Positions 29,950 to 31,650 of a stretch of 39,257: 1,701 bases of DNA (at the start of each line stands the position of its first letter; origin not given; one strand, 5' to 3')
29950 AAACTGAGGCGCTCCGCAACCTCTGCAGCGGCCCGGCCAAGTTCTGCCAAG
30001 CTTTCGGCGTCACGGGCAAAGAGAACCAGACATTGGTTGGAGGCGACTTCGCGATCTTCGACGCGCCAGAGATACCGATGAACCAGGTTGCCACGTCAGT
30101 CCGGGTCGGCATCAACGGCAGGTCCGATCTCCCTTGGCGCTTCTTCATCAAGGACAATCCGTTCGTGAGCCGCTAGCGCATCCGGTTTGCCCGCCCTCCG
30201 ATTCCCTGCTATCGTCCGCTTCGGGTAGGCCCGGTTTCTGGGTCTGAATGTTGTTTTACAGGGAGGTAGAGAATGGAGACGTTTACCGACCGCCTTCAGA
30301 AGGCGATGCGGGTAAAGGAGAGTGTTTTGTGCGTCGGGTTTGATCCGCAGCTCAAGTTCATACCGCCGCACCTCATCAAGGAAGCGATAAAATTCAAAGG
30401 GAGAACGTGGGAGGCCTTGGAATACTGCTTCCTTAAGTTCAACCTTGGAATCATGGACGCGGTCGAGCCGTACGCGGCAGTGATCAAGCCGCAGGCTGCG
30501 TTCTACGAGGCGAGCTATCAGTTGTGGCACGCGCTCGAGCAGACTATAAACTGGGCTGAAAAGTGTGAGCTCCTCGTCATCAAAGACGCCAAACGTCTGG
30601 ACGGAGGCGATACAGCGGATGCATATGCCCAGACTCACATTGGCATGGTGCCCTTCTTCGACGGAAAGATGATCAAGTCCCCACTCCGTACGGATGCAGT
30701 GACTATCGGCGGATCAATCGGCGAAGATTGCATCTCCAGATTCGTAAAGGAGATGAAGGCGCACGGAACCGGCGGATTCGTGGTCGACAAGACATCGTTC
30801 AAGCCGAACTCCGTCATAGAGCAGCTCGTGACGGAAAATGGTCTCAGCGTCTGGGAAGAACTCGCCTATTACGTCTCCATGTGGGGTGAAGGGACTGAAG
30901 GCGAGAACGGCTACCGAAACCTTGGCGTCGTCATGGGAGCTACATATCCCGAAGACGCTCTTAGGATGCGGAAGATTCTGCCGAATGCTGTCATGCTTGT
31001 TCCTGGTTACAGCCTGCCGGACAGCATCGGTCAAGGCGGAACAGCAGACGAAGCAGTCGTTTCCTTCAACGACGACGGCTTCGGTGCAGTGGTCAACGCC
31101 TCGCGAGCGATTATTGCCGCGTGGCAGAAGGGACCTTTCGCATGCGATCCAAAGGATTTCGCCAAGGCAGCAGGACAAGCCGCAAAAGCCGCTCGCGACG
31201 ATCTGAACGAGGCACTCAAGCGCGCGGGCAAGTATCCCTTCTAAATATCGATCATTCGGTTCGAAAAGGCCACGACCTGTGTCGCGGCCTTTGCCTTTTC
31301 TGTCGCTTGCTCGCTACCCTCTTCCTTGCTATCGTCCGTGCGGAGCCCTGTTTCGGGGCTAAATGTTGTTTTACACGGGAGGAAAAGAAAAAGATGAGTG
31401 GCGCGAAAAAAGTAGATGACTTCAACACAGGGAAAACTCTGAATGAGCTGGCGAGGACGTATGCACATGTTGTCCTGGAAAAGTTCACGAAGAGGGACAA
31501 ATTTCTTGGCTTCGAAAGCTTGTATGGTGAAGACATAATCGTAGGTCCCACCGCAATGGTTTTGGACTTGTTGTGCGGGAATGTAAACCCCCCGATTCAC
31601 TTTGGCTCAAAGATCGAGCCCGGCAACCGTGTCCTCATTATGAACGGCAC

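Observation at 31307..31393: Leader copy B: same blocks with structure-preserving differences in the hairpin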

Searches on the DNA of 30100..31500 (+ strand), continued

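Call 102: search_with_rna_model(model_id=R1, sources=[L109, L110, L111, L033, L027, L022, L023], max_evalue=10, filters=off, show_alignments=4)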
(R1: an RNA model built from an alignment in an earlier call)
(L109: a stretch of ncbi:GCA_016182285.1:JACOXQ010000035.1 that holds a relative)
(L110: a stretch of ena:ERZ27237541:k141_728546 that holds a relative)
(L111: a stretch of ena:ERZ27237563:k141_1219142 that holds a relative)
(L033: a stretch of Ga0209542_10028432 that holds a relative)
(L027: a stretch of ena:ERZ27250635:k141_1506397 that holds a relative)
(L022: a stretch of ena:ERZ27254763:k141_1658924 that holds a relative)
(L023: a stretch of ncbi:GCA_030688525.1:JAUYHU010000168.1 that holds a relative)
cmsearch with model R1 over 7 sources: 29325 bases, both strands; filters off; matches with E-value up to 10: 6.
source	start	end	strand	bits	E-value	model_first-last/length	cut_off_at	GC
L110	3676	3702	+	11.7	0.56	5-30/37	no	0.52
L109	427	448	-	9.3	2.7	1-37/37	no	0.32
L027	4935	4957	-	8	6.3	1-37/37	no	0.26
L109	1649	1676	+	7.6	7.9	1-37/37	no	0.43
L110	3677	3691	-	7.6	7.9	6-20/37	no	0.8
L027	422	440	+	7.6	8.1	1-37/37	no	0.32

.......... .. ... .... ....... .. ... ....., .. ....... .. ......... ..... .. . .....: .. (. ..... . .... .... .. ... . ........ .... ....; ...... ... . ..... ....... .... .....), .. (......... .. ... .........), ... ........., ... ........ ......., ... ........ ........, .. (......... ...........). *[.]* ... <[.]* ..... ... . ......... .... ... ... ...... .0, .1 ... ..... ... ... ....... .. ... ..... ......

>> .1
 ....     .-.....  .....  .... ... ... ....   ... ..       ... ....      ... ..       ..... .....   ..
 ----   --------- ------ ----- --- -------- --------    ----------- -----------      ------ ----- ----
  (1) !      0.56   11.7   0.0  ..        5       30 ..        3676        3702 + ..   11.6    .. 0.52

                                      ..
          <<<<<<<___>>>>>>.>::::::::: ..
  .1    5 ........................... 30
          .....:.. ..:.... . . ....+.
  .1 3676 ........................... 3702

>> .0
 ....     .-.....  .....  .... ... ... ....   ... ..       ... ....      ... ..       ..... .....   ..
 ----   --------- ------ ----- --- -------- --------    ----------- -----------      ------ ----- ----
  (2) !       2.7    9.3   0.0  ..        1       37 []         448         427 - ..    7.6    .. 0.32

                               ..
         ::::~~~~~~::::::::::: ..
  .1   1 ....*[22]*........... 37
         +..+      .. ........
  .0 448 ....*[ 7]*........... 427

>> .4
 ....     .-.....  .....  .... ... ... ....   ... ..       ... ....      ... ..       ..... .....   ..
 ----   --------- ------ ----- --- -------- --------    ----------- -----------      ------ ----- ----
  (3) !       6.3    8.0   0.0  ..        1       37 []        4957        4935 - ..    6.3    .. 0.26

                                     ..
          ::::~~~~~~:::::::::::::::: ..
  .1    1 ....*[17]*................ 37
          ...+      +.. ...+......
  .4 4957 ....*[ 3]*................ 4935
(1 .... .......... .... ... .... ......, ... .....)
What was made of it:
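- Tried and rejected: R1 does not reach L109, L033 or the L027 type, even with filters off (call 102).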
